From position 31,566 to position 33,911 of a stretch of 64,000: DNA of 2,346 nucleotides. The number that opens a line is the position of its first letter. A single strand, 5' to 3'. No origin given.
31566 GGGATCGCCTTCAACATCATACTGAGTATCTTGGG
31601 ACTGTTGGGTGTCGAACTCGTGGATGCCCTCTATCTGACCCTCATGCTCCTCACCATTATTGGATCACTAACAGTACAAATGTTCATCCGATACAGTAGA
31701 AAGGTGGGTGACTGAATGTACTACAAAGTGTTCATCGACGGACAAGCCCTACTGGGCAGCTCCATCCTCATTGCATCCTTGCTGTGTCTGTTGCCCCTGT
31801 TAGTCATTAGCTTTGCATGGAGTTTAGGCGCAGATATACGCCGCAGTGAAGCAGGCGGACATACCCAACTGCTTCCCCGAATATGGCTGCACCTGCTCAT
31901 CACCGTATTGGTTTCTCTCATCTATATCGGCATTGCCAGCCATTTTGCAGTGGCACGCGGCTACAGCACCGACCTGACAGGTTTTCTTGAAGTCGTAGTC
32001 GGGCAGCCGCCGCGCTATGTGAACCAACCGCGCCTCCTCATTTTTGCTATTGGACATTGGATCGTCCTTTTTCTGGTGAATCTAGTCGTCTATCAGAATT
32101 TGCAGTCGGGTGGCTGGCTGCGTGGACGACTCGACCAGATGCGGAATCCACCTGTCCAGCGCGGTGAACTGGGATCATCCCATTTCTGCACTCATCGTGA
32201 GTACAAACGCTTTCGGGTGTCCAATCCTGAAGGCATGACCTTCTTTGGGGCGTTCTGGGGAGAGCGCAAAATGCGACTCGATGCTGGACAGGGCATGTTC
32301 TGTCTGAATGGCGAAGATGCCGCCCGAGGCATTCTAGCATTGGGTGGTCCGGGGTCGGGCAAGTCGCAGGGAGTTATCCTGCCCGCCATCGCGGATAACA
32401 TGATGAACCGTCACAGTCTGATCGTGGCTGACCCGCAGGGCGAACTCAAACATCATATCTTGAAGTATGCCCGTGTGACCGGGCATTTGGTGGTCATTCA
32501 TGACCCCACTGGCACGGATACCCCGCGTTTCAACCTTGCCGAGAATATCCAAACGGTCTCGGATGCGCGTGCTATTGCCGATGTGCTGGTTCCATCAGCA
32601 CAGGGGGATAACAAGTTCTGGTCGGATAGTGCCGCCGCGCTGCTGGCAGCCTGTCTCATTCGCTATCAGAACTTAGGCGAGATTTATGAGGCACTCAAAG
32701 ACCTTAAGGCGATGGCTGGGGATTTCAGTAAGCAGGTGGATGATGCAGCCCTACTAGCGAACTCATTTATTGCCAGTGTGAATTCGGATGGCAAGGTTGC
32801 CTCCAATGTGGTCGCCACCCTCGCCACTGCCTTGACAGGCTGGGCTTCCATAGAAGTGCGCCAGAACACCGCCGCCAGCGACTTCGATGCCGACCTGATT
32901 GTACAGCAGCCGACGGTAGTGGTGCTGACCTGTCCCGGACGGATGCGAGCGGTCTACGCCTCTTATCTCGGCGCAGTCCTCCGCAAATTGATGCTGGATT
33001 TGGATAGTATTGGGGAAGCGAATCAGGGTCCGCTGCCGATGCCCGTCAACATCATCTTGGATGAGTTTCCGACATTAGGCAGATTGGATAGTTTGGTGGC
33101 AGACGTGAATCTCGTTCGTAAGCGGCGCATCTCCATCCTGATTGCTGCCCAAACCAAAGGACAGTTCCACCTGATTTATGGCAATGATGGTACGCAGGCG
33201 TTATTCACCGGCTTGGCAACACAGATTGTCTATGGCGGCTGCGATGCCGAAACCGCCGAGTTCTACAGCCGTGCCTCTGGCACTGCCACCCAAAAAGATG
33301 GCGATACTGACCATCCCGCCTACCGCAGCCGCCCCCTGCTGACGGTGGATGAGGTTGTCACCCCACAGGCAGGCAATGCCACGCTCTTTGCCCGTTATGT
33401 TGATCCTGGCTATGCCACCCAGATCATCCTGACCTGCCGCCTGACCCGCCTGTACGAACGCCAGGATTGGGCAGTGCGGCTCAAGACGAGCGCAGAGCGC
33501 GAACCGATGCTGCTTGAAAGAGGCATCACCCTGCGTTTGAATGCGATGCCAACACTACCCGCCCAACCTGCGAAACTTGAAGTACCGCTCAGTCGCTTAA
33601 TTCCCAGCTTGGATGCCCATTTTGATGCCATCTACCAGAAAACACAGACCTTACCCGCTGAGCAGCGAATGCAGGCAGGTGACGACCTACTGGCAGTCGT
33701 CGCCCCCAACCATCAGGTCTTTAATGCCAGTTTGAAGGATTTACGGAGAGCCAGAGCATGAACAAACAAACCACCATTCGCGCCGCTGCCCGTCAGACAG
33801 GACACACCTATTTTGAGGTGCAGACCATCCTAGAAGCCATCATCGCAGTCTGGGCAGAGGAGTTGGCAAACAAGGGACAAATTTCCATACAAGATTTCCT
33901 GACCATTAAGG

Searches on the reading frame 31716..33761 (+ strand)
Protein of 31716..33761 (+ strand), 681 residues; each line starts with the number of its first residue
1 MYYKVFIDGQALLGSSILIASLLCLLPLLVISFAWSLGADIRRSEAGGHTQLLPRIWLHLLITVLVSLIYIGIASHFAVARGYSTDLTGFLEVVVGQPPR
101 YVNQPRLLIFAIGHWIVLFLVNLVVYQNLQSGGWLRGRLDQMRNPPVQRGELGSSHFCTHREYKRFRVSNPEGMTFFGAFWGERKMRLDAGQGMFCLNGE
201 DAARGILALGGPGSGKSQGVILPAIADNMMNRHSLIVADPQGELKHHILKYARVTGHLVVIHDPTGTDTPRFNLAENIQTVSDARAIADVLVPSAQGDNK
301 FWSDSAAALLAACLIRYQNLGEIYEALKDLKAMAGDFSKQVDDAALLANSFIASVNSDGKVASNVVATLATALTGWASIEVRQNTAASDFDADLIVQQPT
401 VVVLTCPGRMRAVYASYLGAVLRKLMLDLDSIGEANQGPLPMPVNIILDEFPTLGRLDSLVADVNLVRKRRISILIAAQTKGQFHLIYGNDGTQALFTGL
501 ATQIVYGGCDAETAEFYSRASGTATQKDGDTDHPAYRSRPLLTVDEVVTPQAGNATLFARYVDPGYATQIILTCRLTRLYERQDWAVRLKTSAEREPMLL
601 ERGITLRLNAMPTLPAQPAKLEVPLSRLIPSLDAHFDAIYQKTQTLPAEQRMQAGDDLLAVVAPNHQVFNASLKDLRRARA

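Call 40: search_protein_families(library=pfam, proteins=[window:31716-33761:+], max_evalue=0.0001)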
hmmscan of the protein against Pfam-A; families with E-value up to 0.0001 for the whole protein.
window:31716-33761:+ (681 aa): 3 families
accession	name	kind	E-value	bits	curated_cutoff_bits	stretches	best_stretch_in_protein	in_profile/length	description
PF02534.20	T4SS-DNA_transf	-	1.2e-37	130.4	20.1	1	179-531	23-392/468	Type IV secretory system Conjugative DNA transfer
PF10412.15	TrwB_AAD_bind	-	3.3e-27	95.8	20.5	1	203-522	15-324/387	Type IV secretion-system coupling protein DNA-binding domain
PF12696.13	TraG-D_C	-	5.9e-17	62.2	22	1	443-547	1-121/126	TraM recognition site of TraD and TraG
